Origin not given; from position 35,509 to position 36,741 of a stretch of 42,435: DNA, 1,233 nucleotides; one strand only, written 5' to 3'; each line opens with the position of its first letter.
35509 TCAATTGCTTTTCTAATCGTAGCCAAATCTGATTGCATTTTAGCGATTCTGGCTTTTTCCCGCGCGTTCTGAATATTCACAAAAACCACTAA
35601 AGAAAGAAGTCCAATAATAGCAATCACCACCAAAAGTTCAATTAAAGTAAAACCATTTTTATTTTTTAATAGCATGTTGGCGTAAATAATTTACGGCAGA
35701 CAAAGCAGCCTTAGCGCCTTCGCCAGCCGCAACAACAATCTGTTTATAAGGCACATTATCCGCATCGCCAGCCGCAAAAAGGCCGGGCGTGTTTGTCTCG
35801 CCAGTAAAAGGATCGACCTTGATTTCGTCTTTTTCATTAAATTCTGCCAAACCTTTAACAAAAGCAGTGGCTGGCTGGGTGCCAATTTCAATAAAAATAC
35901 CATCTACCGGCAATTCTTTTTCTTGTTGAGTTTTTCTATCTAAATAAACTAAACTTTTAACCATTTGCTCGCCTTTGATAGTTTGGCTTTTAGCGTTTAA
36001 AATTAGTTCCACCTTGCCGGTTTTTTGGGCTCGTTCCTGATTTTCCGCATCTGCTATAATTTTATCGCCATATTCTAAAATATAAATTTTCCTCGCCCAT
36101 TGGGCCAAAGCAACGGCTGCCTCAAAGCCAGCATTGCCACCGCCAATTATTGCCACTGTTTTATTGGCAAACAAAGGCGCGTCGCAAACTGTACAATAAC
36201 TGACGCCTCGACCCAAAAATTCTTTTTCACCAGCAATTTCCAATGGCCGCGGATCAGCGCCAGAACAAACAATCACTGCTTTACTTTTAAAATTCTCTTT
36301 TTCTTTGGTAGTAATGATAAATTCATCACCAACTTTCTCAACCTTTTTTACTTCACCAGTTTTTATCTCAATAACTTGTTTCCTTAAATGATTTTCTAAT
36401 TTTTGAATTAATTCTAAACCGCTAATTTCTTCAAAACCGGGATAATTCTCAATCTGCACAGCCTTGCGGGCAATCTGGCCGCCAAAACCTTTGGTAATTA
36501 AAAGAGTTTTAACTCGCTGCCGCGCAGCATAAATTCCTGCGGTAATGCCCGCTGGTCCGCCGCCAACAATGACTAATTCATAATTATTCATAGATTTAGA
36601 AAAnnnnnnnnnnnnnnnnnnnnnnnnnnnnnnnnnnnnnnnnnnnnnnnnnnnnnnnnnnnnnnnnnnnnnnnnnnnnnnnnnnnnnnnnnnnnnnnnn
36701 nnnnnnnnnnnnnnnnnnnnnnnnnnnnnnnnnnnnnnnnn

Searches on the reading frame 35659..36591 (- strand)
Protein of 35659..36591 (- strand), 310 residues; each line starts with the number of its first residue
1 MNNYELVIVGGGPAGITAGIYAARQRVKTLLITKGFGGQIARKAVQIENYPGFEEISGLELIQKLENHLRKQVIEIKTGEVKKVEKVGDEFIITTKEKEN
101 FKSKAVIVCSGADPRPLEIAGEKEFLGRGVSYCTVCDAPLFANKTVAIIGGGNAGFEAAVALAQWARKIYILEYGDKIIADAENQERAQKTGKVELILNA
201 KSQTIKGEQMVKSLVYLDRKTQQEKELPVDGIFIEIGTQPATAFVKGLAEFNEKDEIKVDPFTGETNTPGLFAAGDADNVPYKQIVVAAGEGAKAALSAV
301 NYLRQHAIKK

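Call 3: search_protein_families(library=pfam, proteins=[window:35659-36591:-], max_evalue=0.01)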
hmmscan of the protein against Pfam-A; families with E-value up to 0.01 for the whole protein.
window:35659-36591:- (310 aa): 14 families
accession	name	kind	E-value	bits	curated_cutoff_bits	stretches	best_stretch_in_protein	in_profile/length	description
PF07992.20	Pyr_redox_2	-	1.1e-42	146.9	26.1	1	5-292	2-291/291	Pyridine nucleotide-disulphide oxidoreductase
PF13738.12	Pyr_redox_3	-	3e-26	92.8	30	2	48-275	66-305/305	Pyridine nucleotide-disulphide oxidoreductase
PF03486.20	HI0933_like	-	6.1e-11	42.7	50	1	145-178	2-35/244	HI0933-like protein Rossmann domain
PF00070.33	Pyr_redox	-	1.1e-10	42.3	22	1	146-214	2-77/82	Pyridine nucleotide-disulphide oxidoreductase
PF12831.13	FAD_oxidored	-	2.3e-10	40.8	27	1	6-48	2-46/416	FAD dependent oxidoreductase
PF01134.28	GIDA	-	5.1e-10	39.4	22.1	2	6-34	2-30/391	Glucose inhibited division protein A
PF00890.30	FAD_binding_2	-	2.6e-08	33.9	20.4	1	6-38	2-36/414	FAD binding domain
PF01266.30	DAO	-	1.7e-07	31.6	27.9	0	6-39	2-38/353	FAD dependent oxidoreductase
PF13450.12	NAD_binding_8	-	3.4e-07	30.9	21.9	1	8-45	1-40/68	NAD(P)-binding Rossmann-like domain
PF01946.23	Thi4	-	4e-06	26.7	26.2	0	5-34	19-49/235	Thi4 family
PF01494.25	FAD_binding_3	-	0.00011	22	22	0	5-35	3-33/349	FAD binding domain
PF05834.18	Lycopene_cycl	-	0.00025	20.7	23.4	0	53-125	81-155/380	Lycopene cyclase protein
PF13454.12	NAD_binding_9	-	0.0011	19.4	21.8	0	64-111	105-153/155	FAD-NAD(P)-binding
PF00743.25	FMO-like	-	0.0088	15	22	0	93-172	127-212/532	Flavin-binding monooxygenase-like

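Call 4: search_protein_families(library=ncbifam, proteins=[window:35659-36591:-], max_evalue=0.01)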
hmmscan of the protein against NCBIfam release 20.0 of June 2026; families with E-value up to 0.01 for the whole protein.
window:35659-36591:- (310 aa): 114 families (the best 25 are shown)
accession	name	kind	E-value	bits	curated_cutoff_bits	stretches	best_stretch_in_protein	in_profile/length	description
TIGR01292.1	TRX_reduct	equivalog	1.1e-94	316.6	343.45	1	4-303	1-300/300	thioredoxin-disulfide reductase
TIGR03140.1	AhpF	equivalog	1.3e-91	307.7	502.9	1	2-303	211-512/515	alkyl hydroperoxide reductase subunit F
TIGR03143.1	AhpF_homolog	hypoth_equivalog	5.3e-59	200.2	687.65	1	3-306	4-311/555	putative alkyl hydroperoxide reductase F subunit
NF007614.0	PRK10262.1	equivalog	1.1e-45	156.2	644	1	5-306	8-317/321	thioredoxin-disulfide reductase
TIGR01350.1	lipoamide_DH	equivalog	2.3e-20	72.7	408.8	2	70-281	100-312/461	dihydrolipoyl dehydrogenase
TIGR04018.1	Bthiol_YpdA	hypoth_equivalog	4.3e-20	71.8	339.9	1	6-276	2-287/316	YpdA family putative bacillithiol disulfide reductase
TIGR02053.1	MerA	equivalog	1.6e-15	57.1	454.45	1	88-301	114-330/465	mercury(II) reductase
NF004943.0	PRK06292.2-1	equivalog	4.5e-15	55.4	432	1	74-277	103-307/456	dihydrolipoyl dehydrogenase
TIGR03385.1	CoA_CoA_reduc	equivalog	1.6e-14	53.6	578.8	1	6-280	2-285/439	CoA-disulfide reductase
NF045599.1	bili_reduct_long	exception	3.6e-14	51.9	750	1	4-248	382-609/641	bilirubin reductase, long form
NF004991.0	PRK06370.1-3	subfamily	6.9e-14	51.3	620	1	100-283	162-346/509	FAD-containing oxidoreductase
NF040505.1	ArsO_flavin_mono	equivalog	8.7e-14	51.7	425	1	65-181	80-198/346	ArsO family NAD(P)H-dependent flavin-containing monooxygenase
NF004945.0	PRK06292.2-3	equivalog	5.1e-13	48.8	494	1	63-277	91-304/457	dihydrolipoyl dehydrogenase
NF004939.0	PRK06292.1-1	equivalog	5.2e-13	48.5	435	1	82-306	114-340/476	dihydrolipoyl dehydrogenase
TIGR03997.1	mycofact_OYE_2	equivalog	1.1e-12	47.2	793.15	2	6-123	382-484/645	mycofactocin system FadH/OYE family oxidoreductase 2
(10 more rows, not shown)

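Call 8: search_solved_structures(query=window:35659-36591:-, max_evalue=1e-20, show_alignments=3)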
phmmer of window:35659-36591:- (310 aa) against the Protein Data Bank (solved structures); distinct sequences matched with E-value up to 1e-20: 52.
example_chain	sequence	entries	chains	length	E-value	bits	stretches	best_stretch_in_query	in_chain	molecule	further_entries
3f8p_A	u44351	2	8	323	3.2e-66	226.8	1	3-307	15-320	Thioredoxin reductase (TrxB-3)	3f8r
4zn0_A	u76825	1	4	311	6.5e-65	222.5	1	3-304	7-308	Thioredoxin reductase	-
3f8d_A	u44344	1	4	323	7.9e-65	222.2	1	3-307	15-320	Thioredoxin reductase (TrxB-3)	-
5mh4_A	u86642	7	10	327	2.8e-61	210.6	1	3-302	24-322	Thioredoxin reductase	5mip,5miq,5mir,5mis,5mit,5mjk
1fl2_A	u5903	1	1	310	5.2e-61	209.7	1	4-304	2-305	ALKYL HYDROPEROXIDE REDUCTASE SUBUNIT F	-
4o5q_A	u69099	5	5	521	1.3e-60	208.4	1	3-304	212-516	Alkyl hydroperoxide reductase subunit F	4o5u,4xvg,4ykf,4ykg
1hyu_A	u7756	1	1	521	8.4e-60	205.7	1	3-305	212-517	ALKYL HYDROPEROXIDE REDUCTASE SUBUNIT F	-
4gcm_A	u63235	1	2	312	1.8e-57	198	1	4-304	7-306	Thioredoxin reductase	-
7aaw_A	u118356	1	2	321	2e-56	194.6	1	4-305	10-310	Thioredoxin reductase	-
2q7v_A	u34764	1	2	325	8e-56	192.6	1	2-300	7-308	Thioredoxin reductase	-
5uwy_A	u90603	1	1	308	5.4e-55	189.9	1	4-304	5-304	Thioredoxin reductase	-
2q0k_A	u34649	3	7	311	8.9e-54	185.9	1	6-306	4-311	Thioredoxin reductase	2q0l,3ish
7jyp_A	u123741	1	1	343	9e-54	185.9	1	3-297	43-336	Thioredoxin reductase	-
9xub_A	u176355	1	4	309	2.1e-53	184.7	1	5-307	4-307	Thioredoxin reductase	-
2a87_A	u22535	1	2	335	2.5e-53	184.5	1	5-308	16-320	Thioredoxin reductase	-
5j60_A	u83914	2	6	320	1.7e-39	139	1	3-305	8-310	Thioredoxin reductase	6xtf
6gnc_A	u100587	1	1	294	4.2e-39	137.8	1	1-305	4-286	Thioredoxin reductase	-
6gna_A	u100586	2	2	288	1.5e-36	129.4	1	1-303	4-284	Thioredoxin reductase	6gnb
6gnd_A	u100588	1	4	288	4.1e-35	124.7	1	1-303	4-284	Thioredoxin reductase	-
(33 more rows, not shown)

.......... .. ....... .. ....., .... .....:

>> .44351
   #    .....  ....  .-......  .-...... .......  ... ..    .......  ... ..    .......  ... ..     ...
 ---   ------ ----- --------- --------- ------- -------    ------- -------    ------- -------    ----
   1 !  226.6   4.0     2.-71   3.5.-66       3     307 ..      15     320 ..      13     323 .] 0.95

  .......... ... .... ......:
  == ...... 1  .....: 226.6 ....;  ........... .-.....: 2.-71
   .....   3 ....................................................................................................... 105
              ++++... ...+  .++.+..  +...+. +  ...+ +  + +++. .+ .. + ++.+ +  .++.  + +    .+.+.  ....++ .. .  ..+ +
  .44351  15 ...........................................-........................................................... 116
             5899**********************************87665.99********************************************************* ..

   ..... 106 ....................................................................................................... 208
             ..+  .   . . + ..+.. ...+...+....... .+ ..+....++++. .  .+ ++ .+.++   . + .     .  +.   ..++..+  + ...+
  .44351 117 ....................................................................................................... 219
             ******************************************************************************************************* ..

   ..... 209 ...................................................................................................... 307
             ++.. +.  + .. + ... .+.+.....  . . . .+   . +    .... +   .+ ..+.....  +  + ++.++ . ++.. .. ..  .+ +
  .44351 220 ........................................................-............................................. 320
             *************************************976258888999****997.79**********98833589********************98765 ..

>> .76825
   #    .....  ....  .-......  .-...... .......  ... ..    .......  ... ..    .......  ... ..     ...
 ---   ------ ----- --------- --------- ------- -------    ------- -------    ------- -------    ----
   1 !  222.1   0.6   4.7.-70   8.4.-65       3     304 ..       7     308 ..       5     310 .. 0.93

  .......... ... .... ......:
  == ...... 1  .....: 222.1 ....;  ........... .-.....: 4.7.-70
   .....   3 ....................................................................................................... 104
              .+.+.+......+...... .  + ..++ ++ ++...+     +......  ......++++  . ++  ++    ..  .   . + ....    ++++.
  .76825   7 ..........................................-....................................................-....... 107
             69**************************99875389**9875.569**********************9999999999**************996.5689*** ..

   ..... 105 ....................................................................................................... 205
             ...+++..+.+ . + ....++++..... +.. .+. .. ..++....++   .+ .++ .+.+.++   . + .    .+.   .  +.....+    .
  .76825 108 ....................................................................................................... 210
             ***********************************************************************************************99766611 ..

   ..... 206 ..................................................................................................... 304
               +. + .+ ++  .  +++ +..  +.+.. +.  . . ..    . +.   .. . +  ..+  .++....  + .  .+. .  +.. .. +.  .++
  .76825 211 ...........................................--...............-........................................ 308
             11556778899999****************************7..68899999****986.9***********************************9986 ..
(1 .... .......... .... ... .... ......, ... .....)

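Call 34: find_homologous_proteins(query=window:35659-36591:-, max_evalue=1e-40)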
Query window:35659-36591:- (310 aa): 7412 proteins with E <= 1e-40 among 8000 candidates; the best 120 are listed.
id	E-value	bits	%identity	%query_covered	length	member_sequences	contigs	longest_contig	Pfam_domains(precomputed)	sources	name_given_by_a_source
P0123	9.0e-197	670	100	100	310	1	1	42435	PF01946.24,PF01266.31,PF13450.13,PF00890.31,PF07992.21,PF00070.34,PF13738.13,PF03486.21,PF01134.29,PF12831.14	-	-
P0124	3.8e-157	540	80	98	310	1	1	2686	PF01266.31,PF00890.31,PF07992.21,PF00070.34,PF13738.13,PF03486.21,PF01134.29,PF12831.14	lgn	-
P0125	3.0e-156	537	79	99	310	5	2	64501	PF01946.24,PF01266.31,PF13450.13,PF00890.31,PF07992.21,PF00070.34,PF13738.13,PF03486.21,PF01134.29,PF12831.14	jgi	-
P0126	7.3e-146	503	73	97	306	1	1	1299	PF01266.31,PF13450.13,PF00890.31,PF07992.21,PF00070.34,PF13738.13,PF03486.21,PF01134.29,PF12831.14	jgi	jgi:thioredoxin-disulfide reductase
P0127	7.1e-144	496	73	97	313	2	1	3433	PF01266.31,PF00890.31,PF07992.21,PF00070.34,PF13738.13,PF03486.21,PF01134.29,PF12831.14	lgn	-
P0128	5.4e-141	487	71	97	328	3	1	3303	PF01946.24,PF01266.31,PF13450.13,PF00890.31,PF07992.21,PF00070.34,PF13738.13,PF03486.21,PF01134.29,PF12831.14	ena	-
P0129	2.3e-140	485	70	98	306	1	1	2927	PF01266.31,PF13450.13,PF00890.31,PF07992.21,PF00070.34,PF13738.13,PF03486.21,PF01134.29,PF12831.14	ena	-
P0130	1.9e-139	482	70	98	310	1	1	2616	PF01946.24,PF01266.31,PF13450.13,PF00890.31,PF07992.21,PF00070.34,PF13738.13,PF03486.21,PF01134.29,PF01494.26,PF12831.14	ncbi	-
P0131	6.4e-139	480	70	99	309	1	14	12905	PF01266.31,PF13450.13,PF00890.31,PF07992.21,PF00070.34,PF13738.13,PF03486.21,PF01134.29,PF12831.14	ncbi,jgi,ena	-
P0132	8.5e-139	480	69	99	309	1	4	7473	PF01266.31,PF13450.13,PF00890.31,PF07992.21,PF00070.34,PF13738.13,PF03486.21,PF01134.29,PF12831.14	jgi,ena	-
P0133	2.3e-138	478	69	99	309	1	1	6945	PF01266.31,PF13450.13,PF00890.31,PF07992.21,PF00070.34,PF13738.13,PF03486.21,PF01134.29,PF12831.14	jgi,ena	-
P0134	3.1e-138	478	69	99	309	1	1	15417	PF01266.31,PF13450.13,PF00890.31,PF07992.21,PF00070.34,PF13738.13,PF03486.21,PF01134.29,PF12831.14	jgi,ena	-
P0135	3.2e-138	478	70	98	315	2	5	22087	PF01946.24,PF13450.13,PF00890.31,PF07992.21,PF00070.34,PF13738.13,PF03486.21,PF01134.29,PF12831.14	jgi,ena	-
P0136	3.8e-138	478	71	98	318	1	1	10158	PF01946.24,PF01266.31,PF13450.13,PF00890.31,PF07992.21,PF00070.34,PF13738.13,PF03486.21,PF01134.29,PF12831.14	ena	-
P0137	6.9e-138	477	71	99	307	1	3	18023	PF01946.24,PF01266.31,PF13450.13,PF00890.31,PF07992.21,PF00070.34,PF13738.13,PF03486.21,PF01134.29,PF01494.26,PF12831.14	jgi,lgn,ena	-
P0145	2.5e-136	472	70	98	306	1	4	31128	PF01946.24,PF01266.31,PF13450.13,PF00890.31,PF07992.21,PF00070.34,PF13738.13,PF03486.21,PF01134.29,PF12831.14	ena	-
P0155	4.2e-134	464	68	98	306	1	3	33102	PF01266.31,PF13450.13,PF00890.31,PF07992.21,PF00070.34,PF13738.13,PF03486.21,PF01134.29,PF12831.14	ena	-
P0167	2.3e-133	462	67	98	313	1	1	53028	PF01946.24,PF01266.31,PF13450.13,PF00890.31,PF07992.21,PF00070.34,PF13738.13,PF03486.21,PF01134.29,PF01494.26,PF12831.14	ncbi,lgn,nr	ncbi:MAG: FAD-dependent oxidoreductase [Candidatus Nealsonbacteria bacterium]|nr:FAD-dependent oxido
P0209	1.1e-129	450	67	97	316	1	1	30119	PF01266.31,PF13450.13,PF00890.31,PF07992.21,PF00070.34,PF13738.13,PF03486.21,PF01134.29,PF12831.14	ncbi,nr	ncbi:MAG: hypothetical protein AUK06_02355 [Parcubacteria group bacterium CG2_30_36_18]|nr:MAG: hypo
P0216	3.7e-129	448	67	97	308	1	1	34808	PF01266.31,PF13450.13,PF00890.31,PF07992.21,PF00070.34,PF13738.13,PF03486.21,PF01134.29,PF01494.26,PF12831.14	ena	-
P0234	8.7e-128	444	64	98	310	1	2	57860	PF01946.24,PF01266.31,PF13450.13,PF00890.31,PF07992.21,PF00070.34,PF13738.13,PF03486.21,PF05834.19,PF01134.29,PF12831.14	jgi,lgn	jgi:thioredoxin-disulfide reductase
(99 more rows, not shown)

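Call 35: find_encoding_contigs(protein=P0125, flank=8000, max_places=1)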
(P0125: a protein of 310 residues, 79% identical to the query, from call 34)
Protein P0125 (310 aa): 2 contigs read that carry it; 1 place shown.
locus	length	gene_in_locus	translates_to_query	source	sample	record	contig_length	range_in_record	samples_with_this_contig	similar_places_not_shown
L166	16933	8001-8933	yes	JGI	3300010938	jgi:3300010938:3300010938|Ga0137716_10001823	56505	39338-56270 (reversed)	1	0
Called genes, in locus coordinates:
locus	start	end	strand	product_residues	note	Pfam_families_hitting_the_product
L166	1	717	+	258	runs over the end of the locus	PF03891:DUF333, PF10646:Germane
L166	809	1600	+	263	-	PF03734:YkuD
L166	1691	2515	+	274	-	PF04015:DUF362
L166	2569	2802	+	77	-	PF18893:DUF5652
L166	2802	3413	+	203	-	PF00730:HhH-GPD, PF00633:HHH (weak)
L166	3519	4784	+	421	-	PF02589:LUD_dom, PF13187:Fer4_9 (faint), PF13183:Fer4_8, PF13237:Fer4_10 (faint), PF12838:Fer4_7 (weak), PF13534:Fer4_17 (weak)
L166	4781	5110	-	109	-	-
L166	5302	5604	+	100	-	-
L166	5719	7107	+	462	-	PF00091:Tubulin, PF12327:FtsZ_C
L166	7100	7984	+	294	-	PF01256:Carb_kinase, PF02110:HK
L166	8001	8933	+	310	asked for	PF00890:FAD_binding_2 (faint), PF01134:GIDA (faint), PF01266:DAO (faint), PF01946:Thi4 (faint), PF07992:Pyr_redox_2, PF12831:FAD_oxidored (weak), PF13738:Pyr_redox_3, PF00070:Pyr_redox, +2 more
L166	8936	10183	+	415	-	PF03952:Enolase_N, PF00113:Enolase_C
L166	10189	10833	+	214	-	PF00300:His_Phos_1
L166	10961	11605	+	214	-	-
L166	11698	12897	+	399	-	PF00266:Aminotran_5, PF01212:Beta_elim_lyase (faint)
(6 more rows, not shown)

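Call 36: find_encoding_contigs(protein=P0167, flank=8000, max_places=1)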
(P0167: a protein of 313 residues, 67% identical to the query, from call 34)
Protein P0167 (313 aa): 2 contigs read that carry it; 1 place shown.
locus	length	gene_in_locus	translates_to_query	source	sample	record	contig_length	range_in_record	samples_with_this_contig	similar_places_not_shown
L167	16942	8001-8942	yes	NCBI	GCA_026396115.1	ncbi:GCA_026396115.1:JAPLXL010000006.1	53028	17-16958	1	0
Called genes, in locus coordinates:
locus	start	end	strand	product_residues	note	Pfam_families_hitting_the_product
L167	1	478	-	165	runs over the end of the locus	?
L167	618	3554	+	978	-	PF00580:UvrD-helicase, PF13245:AAA_19, PF21445:ADDB_N, PF13361:UvrD_C, PF13538:UvrD_C_2 (faint), PF12705:PDDEXK_1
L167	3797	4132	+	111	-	PF00076:RRM_1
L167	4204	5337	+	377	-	PF13439:Glyco_transf_4, PF13579:Glyco_trans_4_4, PF00534:Glycos_transf_1, PF13692:Glyco_trans_1_4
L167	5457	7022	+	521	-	PF00091:Tubulin, PF12327:FtsZ_C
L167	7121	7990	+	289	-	PF01256:Carb_kinase, PF02110:HK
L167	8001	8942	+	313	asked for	PF00890:FAD_binding_2 (weak), PF01134:GIDA (faint), PF01266:DAO (faint), PF01494:FAD_binding_3 (faint), PF07992:Pyr_redox_2, PF12831:FAD_oxidored (weak), PF13738:Pyr_redox_3, PF00070:Pyr_redox, +3 more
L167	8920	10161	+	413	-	PF03952:Enolase_N, PF00113:Enolase_C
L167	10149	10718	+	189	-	PF00300:His_Phos_1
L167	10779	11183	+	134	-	PF02082:Rrf2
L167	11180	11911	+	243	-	PF02463:SMC_N (weak), PF00005:ABC_tran, PF13304:AAA_21 (faint)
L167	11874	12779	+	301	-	PF01458:SUFBD_core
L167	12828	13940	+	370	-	PF00764:Arginosuc_synth (weak), PF03054:tRNA_Me_trans, PF20259:tRNA_Me_trans_M, PF20258:tRNA_Me_trans_C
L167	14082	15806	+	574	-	PF00082:Peptidase_S8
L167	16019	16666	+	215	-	PF00085:Thioredoxin, PF04756:OST3_OST6 (weak), PF13098:Thioredoxin_2 (weak), PF02943:FeThRed_B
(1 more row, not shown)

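Call 37: find_encoding_contigs(protein=P0234, flank=8000, max_places=1)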
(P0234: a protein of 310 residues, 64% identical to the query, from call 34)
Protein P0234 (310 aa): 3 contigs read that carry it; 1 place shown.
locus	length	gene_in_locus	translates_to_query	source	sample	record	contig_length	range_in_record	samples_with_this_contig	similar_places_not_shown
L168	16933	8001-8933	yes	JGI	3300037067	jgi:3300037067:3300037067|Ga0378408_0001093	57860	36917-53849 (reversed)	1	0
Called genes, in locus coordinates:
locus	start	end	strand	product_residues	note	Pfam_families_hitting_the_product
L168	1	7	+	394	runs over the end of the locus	PF04851:ResIII, PF00270:DEAD, PF00271:Helicase_C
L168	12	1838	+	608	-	PF00009:GTP_EFTU, PF01926:MMR_HSR1 (weak), PF22042:EF-G_D2 (weak), PF03144:GTP_EFTU_D2, PF00679:EFG_C, PF21018:BipA_C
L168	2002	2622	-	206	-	-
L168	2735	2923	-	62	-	PF23477:zf_Tbcl_2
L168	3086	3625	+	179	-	PF01467:CTP_transf_like, PF08218:Citrate_ly_lig (faint)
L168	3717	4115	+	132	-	PF07883:Cupin_2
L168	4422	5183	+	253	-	PF00106:adh_short, PF08659:KR, PF23441:SDR (weak), PF03435:Sacchrp_dh_NADP (faint), PF13561:adh_short_C2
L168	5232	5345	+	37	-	-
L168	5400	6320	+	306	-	PF03747:ADP_ribosyl_GH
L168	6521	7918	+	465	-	PF00091:Tubulin, PF12327:FtsZ_C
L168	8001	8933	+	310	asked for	PF00890:FAD_binding_2 (faint), PF01134:GIDA (faint), PF01266:DAO (faint), PF01946:Thi4 (faint), PF07992:Pyr_redox_2, PF12831:FAD_oxidored (weak), PF13738:Pyr_redox_3, PF00070:Pyr_redox, +3 more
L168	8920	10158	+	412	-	PF03952:Enolase_N, PF00113:Enolase_C, PF13378:MR_MLE_C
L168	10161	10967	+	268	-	PF12686:DUF3800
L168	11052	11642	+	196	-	PF00300:His_Phos_1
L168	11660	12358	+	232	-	-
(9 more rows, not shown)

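Call 38: find_encoding_contigs(protein=P0216, flank=8000, max_places=1)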
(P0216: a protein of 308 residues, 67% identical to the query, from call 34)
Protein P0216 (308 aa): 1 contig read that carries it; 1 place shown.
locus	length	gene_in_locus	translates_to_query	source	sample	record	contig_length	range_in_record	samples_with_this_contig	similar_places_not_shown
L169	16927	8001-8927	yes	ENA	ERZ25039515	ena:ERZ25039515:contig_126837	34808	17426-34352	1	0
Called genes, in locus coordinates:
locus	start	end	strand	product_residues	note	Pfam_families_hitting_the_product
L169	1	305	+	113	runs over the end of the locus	PF02261:Asp_decarbox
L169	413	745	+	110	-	-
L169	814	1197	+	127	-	-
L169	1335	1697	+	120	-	PF13476:AAA_23 (weak), PF13555:AAA_29 (weak), PF00005:ABC_tran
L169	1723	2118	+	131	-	PF00005:ABC_tran (weak), PF13304:AAA_21 (weak)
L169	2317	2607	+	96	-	PF01061:ABC2_membrane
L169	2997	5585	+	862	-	PF00690:Cation_ATPase_N, PF00122:E1-E2_ATPase, PF00702:Hydrolase, PF13246:Cation_ATPase, PF00689:Cation_ATPase_C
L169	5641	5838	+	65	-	-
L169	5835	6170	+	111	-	-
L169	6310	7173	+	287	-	PF01256:Carb_kinase, PF02110:HK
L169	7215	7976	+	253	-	PF00106:adh_short, PF08659:KR, PF23441:SDR, PF13561:adh_short_C2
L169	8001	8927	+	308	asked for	PF00890:FAD_binding_2 (faint), PF01134:GIDA (faint), PF01266:DAO (faint), PF01494:FAD_binding_3 (faint), PF07992:Pyr_redox_2, PF12831:FAD_oxidored (weak), PF13738:Pyr_redox_3, PF00070:Pyr_redox, +2 more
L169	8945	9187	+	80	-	-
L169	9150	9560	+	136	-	PF03952:Enolase_N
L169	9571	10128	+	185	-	PF13378:MR_MLE_C, PF00113:Enolase_C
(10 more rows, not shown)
